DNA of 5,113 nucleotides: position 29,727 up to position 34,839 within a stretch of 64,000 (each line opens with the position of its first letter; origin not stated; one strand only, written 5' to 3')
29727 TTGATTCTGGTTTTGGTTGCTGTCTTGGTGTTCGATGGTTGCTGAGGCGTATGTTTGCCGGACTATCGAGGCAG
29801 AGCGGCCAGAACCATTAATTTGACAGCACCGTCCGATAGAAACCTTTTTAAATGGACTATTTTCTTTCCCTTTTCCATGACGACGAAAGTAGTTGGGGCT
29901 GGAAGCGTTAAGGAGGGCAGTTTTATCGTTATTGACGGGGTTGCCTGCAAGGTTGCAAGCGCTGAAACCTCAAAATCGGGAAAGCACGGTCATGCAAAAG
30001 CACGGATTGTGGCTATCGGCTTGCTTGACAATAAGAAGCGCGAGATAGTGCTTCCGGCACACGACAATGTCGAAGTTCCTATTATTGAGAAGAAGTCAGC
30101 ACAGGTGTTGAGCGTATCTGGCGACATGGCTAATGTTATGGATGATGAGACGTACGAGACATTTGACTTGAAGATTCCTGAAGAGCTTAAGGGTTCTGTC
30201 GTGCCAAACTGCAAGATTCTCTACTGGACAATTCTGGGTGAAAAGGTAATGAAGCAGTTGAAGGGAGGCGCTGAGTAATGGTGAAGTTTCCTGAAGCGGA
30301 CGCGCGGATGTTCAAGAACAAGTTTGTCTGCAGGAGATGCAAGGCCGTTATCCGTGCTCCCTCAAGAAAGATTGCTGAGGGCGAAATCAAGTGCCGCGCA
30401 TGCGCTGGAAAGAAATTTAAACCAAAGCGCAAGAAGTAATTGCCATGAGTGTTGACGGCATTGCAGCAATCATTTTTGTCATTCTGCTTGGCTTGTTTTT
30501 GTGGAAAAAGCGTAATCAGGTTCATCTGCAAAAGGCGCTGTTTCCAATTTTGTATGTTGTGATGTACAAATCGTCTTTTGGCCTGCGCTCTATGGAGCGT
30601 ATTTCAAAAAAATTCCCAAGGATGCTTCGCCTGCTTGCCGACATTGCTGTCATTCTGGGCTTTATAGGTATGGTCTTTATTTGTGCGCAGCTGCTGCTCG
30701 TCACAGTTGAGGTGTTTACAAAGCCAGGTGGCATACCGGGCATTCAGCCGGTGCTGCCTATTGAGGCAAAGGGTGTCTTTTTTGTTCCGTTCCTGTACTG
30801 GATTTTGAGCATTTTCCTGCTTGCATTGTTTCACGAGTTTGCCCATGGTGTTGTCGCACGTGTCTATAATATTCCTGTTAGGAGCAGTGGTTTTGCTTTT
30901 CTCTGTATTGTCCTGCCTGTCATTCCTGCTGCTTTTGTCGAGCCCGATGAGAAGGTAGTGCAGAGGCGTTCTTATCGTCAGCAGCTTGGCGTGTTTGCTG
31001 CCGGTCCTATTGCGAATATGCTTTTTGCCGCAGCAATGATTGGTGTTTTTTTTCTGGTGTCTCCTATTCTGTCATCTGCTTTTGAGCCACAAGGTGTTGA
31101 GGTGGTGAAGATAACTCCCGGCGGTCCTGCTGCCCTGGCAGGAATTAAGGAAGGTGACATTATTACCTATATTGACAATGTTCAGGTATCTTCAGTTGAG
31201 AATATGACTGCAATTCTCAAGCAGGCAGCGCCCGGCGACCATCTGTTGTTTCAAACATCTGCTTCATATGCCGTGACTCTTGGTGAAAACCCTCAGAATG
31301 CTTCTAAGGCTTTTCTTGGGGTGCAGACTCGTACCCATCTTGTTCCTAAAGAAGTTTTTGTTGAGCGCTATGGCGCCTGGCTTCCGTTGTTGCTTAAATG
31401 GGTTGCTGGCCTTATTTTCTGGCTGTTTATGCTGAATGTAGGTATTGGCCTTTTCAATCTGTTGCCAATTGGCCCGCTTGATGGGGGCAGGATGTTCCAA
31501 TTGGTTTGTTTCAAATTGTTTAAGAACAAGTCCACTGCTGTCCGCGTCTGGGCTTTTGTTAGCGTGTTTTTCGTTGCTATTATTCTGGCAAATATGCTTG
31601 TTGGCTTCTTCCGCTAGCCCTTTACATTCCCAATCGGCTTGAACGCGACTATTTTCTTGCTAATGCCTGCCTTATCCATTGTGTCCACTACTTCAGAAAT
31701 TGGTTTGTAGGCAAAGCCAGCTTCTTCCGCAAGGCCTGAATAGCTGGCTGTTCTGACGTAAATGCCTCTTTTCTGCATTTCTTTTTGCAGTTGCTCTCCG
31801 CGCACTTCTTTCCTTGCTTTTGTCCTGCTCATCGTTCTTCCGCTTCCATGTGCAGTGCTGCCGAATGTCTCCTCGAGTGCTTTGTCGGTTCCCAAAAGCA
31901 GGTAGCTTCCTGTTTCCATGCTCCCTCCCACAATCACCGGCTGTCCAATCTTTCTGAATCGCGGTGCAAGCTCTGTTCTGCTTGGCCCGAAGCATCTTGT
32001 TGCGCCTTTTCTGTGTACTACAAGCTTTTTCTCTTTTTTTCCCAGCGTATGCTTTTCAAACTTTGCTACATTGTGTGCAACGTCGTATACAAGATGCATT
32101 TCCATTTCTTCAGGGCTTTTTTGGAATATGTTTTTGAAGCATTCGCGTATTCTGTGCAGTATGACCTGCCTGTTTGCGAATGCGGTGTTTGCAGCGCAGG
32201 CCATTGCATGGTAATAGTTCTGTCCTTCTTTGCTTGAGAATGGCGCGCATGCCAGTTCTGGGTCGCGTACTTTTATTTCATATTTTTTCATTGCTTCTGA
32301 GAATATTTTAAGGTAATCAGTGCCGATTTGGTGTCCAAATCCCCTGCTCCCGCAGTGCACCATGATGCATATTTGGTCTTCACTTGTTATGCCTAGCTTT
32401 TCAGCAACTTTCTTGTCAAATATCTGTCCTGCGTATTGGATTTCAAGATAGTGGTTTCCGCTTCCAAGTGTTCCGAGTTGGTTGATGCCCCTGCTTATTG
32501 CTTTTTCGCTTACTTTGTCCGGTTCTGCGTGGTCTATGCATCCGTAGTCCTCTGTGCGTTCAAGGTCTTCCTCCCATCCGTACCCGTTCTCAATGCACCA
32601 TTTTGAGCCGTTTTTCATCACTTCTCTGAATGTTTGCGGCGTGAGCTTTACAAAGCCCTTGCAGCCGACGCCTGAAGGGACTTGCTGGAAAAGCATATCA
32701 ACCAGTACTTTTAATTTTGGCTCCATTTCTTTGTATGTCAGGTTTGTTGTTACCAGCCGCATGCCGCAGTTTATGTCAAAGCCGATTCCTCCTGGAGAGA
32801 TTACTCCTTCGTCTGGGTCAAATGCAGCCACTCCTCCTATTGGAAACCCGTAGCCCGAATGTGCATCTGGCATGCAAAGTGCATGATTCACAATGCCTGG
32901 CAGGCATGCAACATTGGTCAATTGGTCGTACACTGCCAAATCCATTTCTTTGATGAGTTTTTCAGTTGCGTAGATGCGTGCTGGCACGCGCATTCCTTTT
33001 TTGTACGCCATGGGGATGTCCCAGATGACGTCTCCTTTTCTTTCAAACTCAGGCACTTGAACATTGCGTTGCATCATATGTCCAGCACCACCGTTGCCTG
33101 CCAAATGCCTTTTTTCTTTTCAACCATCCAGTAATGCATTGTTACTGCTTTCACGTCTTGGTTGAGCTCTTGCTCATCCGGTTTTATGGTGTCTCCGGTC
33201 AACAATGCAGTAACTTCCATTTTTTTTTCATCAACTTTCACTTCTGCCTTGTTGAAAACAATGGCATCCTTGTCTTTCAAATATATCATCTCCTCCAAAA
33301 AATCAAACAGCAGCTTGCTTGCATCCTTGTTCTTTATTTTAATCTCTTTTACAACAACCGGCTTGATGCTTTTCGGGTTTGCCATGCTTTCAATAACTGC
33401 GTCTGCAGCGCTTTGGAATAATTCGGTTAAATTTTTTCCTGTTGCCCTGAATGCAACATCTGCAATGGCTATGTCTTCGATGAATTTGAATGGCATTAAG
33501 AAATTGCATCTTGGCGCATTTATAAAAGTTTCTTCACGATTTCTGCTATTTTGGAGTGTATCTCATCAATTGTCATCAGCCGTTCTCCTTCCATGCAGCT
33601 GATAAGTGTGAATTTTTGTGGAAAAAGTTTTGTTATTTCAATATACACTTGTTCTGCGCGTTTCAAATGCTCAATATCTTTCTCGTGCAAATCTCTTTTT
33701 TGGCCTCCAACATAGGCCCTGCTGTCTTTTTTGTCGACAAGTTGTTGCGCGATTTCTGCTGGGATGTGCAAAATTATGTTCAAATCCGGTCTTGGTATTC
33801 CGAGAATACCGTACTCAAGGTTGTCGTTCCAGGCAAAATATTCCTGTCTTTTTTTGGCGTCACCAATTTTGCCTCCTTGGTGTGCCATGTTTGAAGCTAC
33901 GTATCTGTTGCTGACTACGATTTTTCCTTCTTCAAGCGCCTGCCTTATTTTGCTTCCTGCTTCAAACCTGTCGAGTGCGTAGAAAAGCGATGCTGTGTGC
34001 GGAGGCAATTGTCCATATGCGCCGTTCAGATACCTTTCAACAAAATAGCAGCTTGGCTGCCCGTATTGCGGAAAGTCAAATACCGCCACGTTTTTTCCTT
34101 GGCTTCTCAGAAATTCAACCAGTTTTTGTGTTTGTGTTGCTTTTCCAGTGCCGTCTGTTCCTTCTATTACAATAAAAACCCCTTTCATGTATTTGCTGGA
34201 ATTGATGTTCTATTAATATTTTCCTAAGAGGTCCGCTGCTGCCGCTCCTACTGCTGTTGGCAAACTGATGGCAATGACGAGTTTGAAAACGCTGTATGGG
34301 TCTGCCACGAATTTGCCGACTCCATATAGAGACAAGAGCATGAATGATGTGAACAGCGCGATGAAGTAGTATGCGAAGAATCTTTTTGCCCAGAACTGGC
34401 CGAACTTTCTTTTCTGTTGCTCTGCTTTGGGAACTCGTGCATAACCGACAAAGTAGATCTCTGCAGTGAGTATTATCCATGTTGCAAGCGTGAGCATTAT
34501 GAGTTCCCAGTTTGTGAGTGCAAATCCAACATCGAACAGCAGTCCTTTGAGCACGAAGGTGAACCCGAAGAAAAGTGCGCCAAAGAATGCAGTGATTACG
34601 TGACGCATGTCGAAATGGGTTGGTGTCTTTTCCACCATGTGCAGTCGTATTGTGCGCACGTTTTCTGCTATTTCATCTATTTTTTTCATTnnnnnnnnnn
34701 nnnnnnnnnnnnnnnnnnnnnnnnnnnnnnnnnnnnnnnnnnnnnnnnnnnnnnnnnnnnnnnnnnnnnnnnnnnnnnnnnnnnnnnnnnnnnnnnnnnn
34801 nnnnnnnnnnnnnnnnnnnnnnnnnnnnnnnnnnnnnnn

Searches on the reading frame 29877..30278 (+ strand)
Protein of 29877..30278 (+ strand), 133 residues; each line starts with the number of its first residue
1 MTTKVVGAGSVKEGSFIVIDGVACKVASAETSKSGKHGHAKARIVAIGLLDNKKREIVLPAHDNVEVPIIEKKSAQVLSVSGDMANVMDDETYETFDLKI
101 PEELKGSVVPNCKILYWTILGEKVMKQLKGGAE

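Call 48: search_protein_families(library=pfam, proteins=[window:29877-30278:+], max_evalue=0.0001)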
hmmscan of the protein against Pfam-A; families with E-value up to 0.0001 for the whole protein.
window:29877-30278:+ (133 aa): 2 families
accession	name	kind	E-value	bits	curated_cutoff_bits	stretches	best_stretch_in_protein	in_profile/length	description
PF21485.3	IF5A-like_N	-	1.2e-17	63.9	27.1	1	3-61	3-61/63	Translation initiation factor 5A-like, N-terminal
PF01287.26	eIF-5a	-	5.9e-06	26.8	24.2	1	69-123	1-63/69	Eukaryotic elongation factor 5A hypusine, DNA-binding OB fold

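Call 61: find_encoding_contigs(protein=window:29877-30278:+, flank=10000, max_places=6)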
Protein window:29877-30278:+ (133 aa): 1 contig read that carries it; 1 place shown.
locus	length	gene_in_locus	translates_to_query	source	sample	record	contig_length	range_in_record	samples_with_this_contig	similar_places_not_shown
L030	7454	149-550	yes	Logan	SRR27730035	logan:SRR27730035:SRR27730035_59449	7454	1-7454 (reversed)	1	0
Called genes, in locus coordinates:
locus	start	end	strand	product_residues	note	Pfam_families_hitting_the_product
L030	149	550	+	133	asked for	PF21485:IF5A-like_N, PF01287:eIF-5a (weak)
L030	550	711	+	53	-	-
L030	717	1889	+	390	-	PF02163:Peptidase_M50, PF00595:PDZ, PF13180:PDZ_2, PF17820:PDZ_6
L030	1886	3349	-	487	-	PF01139:RtcB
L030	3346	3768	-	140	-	PF01951:Archease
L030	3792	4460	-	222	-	PF02223:Thymidylate_kin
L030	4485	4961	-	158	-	PF09622:DUF2391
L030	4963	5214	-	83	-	-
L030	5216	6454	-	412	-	-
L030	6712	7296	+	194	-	PF13640:2OG-FeII_Oxy_3, PF13661:2OG-FeII_Oxy_4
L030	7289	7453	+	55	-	?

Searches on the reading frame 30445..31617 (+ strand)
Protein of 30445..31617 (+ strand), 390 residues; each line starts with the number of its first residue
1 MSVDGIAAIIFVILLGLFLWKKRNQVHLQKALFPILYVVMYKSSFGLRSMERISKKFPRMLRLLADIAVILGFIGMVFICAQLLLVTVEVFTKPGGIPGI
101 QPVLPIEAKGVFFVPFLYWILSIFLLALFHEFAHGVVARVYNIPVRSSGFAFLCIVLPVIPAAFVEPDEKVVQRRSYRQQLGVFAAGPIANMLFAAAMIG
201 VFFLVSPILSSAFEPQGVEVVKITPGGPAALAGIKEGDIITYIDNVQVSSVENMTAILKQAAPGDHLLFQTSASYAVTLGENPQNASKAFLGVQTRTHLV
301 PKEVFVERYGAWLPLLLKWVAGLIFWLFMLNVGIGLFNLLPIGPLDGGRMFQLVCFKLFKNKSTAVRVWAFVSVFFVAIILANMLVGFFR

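Call 49: search_protein_families(library=pfam, proteins=[window:30445-31617:+], max_evalue=0.0001)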
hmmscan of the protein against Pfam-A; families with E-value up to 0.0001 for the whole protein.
window:30445-31617:+ (390 aa): 4 families
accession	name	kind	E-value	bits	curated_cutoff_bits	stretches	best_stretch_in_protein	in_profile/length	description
PF02163.28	Peptidase_M50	-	1.3e-23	84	27.2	1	119-378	2-219/221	Peptidase family M50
PF17820.7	PDZ_6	-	6.2e-09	35.9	27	1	220-264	2-46/54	PDZ domain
PF13180.12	PDZ_2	-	1.2e-08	35.6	27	1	217-269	13-65/80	PDZ domain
PF00595.29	PDZ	-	5.6e-08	33.5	23.2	1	216-264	25-73/81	PDZ domain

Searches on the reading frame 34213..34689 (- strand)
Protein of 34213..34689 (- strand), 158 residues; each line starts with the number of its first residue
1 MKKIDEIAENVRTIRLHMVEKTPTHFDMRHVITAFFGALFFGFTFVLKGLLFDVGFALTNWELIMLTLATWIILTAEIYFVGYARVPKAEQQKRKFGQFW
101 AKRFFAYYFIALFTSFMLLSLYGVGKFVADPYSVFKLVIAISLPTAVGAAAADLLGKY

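Call 49: search_protein_families(library=pfam, proteins=[window:34213-34689:-], max_evalue=0.0001)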
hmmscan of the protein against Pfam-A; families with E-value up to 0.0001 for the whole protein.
window:34213-34689:- (158 aa): 1 family
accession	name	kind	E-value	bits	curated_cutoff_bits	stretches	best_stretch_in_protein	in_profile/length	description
PF09622.15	DUF2391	-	1.6e-10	41.3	22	1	29-154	149-273/275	Putative integral membrane protein (DUF2391)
